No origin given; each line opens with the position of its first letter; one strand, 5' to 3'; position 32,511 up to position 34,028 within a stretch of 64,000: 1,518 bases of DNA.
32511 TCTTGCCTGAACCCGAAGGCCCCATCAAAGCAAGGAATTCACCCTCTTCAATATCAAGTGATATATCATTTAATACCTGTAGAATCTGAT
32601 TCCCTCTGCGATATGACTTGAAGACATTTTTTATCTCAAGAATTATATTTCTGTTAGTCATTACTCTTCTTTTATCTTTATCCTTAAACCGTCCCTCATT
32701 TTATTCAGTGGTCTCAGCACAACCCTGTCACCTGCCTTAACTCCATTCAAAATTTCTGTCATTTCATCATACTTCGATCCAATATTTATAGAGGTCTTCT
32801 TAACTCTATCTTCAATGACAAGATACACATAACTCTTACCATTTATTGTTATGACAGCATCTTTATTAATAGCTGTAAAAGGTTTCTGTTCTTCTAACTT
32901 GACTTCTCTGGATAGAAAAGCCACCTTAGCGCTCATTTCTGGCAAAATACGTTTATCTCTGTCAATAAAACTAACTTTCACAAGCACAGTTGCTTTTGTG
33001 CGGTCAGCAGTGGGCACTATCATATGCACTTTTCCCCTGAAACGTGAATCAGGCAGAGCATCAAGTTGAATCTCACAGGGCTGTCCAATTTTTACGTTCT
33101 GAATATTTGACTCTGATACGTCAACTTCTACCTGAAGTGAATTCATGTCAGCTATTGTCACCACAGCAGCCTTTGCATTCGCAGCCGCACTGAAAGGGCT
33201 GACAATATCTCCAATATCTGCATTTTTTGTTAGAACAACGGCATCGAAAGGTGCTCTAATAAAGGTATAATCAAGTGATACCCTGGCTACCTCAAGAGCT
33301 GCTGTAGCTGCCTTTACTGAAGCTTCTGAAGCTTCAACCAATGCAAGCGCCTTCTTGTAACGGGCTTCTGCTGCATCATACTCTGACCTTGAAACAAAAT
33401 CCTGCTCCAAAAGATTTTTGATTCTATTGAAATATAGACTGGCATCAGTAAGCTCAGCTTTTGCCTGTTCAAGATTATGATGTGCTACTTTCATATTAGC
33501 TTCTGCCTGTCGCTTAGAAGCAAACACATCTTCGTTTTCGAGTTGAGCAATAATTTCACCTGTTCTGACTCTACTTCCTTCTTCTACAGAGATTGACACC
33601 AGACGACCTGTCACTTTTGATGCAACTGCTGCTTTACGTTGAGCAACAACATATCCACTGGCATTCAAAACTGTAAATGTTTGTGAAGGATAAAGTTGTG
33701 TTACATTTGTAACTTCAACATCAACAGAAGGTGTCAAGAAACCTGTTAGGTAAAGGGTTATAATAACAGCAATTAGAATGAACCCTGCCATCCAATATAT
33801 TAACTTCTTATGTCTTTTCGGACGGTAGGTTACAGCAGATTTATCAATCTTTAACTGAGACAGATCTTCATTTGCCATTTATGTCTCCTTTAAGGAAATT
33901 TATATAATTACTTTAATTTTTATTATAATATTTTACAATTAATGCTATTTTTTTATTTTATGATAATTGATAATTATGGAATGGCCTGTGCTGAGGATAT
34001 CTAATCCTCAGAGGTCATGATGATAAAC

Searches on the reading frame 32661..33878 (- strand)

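Call 67: search_protein_families(library=pfam, proteins=[window:32661-33878:-])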
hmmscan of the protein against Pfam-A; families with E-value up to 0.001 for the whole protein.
window:32661-33878:- (405 aa): 4 families
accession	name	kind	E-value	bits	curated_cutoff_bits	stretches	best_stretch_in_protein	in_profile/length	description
PF16576.10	HlyD_D23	-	1.8e-24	86.7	30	1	75-317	10-214/214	Barrel-sandwich domain of CusB or HlyD membrane-fusion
PF13437.12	HlyD_3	-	2.4e-18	67.3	22.2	1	207-313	2-105/106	HlyD family secretion protein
PF13533.13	Biotin_lipoyl_2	-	2.2e-06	27.8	29.8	1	84-114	2-32/32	Biotin-lipoyl like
PF00529.27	CusB_dom_1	-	0.00064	20.4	26.5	0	182-322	12-72/89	Cation efflux system protein CusB domain 1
